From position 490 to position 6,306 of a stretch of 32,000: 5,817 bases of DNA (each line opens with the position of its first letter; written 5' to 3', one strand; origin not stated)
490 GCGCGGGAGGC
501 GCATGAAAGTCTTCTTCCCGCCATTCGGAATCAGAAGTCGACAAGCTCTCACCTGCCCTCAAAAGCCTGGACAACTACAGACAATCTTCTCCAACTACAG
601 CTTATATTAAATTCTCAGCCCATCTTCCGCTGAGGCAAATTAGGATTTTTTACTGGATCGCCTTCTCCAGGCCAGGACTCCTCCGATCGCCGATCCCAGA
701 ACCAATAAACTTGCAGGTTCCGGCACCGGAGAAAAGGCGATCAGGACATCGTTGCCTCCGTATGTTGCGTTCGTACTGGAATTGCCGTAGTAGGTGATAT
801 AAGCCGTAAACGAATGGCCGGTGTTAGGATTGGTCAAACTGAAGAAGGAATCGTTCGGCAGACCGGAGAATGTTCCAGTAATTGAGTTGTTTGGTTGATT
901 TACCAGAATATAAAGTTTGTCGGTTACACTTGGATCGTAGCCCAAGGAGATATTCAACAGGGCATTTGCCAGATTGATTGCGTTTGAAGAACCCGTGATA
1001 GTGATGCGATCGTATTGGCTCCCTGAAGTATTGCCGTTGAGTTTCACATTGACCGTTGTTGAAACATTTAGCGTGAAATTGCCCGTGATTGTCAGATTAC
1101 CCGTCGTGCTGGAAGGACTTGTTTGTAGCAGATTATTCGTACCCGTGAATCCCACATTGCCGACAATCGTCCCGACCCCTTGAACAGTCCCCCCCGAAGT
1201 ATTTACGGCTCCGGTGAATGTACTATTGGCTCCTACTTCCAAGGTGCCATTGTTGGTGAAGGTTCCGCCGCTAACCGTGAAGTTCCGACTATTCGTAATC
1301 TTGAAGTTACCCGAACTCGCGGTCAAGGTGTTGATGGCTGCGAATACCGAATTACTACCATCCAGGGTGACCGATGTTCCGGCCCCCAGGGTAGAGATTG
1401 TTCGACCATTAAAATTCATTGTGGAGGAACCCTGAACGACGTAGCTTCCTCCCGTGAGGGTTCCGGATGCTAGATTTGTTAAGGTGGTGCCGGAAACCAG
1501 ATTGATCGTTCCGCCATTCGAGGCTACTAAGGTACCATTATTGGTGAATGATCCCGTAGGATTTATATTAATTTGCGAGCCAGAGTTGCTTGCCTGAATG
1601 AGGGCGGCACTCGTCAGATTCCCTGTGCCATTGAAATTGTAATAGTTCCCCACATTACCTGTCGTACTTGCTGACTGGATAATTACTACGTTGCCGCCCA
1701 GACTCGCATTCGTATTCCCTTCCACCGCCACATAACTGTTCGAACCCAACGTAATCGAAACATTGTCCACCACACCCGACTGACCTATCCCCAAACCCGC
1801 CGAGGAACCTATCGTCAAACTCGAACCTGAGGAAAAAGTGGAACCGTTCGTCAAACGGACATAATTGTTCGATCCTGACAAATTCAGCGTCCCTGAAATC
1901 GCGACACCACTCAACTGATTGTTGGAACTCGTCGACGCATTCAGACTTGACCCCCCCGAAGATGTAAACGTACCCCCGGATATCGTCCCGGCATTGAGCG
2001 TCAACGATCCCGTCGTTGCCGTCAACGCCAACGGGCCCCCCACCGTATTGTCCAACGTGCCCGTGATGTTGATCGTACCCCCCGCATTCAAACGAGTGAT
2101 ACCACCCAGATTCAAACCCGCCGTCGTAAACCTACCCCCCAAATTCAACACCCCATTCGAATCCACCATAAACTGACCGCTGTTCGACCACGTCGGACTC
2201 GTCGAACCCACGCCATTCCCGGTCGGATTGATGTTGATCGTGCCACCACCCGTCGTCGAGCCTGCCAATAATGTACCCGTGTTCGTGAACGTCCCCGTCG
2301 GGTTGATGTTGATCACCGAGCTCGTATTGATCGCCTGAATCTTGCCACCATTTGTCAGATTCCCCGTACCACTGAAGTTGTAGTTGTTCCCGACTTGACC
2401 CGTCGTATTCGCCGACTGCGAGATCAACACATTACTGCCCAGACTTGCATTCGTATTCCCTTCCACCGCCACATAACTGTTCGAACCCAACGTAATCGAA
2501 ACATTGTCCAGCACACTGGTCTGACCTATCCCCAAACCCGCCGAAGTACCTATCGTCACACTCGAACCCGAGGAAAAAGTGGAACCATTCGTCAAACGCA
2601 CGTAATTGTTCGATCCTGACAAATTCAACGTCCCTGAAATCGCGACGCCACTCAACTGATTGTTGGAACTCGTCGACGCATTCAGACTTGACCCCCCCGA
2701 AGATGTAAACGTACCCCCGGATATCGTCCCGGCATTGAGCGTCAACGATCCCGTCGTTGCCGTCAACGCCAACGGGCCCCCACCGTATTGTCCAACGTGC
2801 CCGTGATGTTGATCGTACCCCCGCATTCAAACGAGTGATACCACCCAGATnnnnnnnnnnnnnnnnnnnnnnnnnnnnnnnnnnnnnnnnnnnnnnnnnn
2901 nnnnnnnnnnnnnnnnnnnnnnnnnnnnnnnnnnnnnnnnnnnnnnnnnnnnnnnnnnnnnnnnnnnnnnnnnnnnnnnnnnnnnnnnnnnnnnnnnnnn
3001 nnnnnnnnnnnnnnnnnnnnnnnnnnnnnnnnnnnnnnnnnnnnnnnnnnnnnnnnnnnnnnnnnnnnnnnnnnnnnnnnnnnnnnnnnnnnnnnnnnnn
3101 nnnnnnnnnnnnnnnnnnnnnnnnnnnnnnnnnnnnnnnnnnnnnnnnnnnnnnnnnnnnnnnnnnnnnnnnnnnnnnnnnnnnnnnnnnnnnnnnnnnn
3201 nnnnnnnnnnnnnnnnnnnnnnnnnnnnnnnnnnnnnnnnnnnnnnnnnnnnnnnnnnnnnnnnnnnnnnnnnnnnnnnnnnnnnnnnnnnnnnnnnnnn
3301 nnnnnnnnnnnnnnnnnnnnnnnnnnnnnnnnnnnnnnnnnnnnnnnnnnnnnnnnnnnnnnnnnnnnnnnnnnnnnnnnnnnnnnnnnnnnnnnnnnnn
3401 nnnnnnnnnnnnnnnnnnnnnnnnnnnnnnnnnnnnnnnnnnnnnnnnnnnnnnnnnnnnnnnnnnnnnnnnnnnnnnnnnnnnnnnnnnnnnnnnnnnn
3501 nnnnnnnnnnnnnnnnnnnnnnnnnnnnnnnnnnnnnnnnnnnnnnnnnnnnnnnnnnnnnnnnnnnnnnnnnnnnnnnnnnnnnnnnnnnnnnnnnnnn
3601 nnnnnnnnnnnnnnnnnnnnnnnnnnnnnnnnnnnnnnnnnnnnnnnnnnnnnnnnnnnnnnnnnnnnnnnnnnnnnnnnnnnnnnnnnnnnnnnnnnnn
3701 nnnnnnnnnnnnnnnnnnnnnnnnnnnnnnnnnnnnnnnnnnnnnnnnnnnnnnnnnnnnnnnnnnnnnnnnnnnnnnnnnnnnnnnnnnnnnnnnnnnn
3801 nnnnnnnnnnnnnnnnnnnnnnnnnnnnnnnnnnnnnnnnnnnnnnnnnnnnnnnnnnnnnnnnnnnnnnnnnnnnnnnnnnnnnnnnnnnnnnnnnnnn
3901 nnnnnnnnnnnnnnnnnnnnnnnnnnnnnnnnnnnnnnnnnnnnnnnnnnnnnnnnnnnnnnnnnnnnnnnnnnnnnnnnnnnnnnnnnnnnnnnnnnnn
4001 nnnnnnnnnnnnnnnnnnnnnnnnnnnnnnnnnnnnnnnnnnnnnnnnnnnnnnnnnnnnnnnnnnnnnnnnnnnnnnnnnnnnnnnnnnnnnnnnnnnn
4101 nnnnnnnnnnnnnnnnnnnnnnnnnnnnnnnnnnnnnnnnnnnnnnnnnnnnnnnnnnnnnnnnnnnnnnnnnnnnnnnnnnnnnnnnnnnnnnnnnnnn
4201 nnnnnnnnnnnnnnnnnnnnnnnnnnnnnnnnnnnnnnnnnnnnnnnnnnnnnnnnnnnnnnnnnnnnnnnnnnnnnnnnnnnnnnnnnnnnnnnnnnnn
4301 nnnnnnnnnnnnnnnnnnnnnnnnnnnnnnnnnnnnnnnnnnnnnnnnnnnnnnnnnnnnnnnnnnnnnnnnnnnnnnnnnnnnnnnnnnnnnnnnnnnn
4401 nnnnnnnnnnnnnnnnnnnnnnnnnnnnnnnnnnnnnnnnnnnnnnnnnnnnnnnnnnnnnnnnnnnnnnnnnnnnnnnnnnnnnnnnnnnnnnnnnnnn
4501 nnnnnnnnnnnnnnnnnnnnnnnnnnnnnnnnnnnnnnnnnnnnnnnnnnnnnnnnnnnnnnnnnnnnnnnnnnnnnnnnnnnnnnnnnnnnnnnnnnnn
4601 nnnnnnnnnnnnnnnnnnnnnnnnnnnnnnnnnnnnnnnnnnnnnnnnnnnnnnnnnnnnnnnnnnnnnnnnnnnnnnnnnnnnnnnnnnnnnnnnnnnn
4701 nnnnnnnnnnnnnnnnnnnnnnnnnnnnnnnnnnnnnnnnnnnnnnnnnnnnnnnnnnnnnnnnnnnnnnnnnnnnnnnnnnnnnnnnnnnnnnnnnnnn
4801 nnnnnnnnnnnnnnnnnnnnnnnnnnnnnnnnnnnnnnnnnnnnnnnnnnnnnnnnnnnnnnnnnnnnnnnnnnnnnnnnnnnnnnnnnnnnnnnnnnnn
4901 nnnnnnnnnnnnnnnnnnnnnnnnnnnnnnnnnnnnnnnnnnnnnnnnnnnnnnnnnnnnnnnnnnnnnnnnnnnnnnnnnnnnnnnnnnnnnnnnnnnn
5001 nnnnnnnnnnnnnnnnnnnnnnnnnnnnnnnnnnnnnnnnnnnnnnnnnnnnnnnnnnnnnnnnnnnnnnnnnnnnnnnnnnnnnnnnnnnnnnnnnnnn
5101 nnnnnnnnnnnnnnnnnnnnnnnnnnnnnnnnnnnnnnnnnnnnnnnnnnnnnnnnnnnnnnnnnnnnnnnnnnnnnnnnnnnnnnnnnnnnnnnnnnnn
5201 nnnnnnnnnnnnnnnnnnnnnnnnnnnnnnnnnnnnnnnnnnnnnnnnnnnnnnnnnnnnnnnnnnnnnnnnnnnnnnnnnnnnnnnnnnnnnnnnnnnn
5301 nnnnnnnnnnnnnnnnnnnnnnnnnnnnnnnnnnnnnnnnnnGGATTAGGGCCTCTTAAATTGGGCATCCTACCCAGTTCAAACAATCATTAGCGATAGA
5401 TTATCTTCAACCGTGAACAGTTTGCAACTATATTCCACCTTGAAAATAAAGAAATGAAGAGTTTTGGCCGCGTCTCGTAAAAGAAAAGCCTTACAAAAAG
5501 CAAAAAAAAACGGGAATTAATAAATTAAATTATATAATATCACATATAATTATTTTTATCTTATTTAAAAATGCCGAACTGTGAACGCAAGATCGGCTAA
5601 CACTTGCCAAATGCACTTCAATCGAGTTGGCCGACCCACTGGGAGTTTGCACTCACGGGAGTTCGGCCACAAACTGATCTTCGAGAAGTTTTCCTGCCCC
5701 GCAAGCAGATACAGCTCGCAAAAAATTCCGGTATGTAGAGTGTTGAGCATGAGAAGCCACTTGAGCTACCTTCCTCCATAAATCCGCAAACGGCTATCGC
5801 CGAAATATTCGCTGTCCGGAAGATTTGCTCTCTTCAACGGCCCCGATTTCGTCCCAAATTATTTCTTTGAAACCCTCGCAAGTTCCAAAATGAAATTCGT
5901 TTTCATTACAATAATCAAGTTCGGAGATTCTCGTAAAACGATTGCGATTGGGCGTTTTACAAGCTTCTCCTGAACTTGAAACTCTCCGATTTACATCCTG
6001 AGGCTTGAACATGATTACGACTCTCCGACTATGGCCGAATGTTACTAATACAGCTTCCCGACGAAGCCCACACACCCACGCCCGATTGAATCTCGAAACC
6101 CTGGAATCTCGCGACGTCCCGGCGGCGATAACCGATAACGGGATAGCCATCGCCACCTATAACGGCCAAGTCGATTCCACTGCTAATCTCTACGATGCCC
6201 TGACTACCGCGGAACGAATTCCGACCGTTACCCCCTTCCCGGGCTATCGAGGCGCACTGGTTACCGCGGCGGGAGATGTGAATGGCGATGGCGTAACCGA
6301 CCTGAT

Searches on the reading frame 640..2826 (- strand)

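Call 9: search_protein_families(library=pfam, proteins=[window:640-2826:-])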
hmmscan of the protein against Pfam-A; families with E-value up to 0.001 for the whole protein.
window:640-2826:- (728 aa): 1 family
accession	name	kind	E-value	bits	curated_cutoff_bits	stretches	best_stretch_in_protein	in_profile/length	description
PF07589.16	PEP-CTERM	-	6.2e-05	23.4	20.7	1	700-723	1-24/24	PEP-CTERM motif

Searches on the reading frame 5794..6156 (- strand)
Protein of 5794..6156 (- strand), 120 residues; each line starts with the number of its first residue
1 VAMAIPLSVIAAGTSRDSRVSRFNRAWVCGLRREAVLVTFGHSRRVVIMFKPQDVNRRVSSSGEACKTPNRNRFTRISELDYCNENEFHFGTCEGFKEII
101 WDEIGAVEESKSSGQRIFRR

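Call 47: search_protein_families(library=pfam, max_evalue=1, proteins=[window:5794-6156:-])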
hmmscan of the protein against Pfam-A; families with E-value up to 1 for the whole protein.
window:5794-6156:- (120 aa): 1 family
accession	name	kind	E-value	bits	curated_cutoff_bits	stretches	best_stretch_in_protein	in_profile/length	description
PF18524.6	HPIP_like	-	0.058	13.6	28.1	1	82-101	9-28/40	High potential iron-sulfur protein like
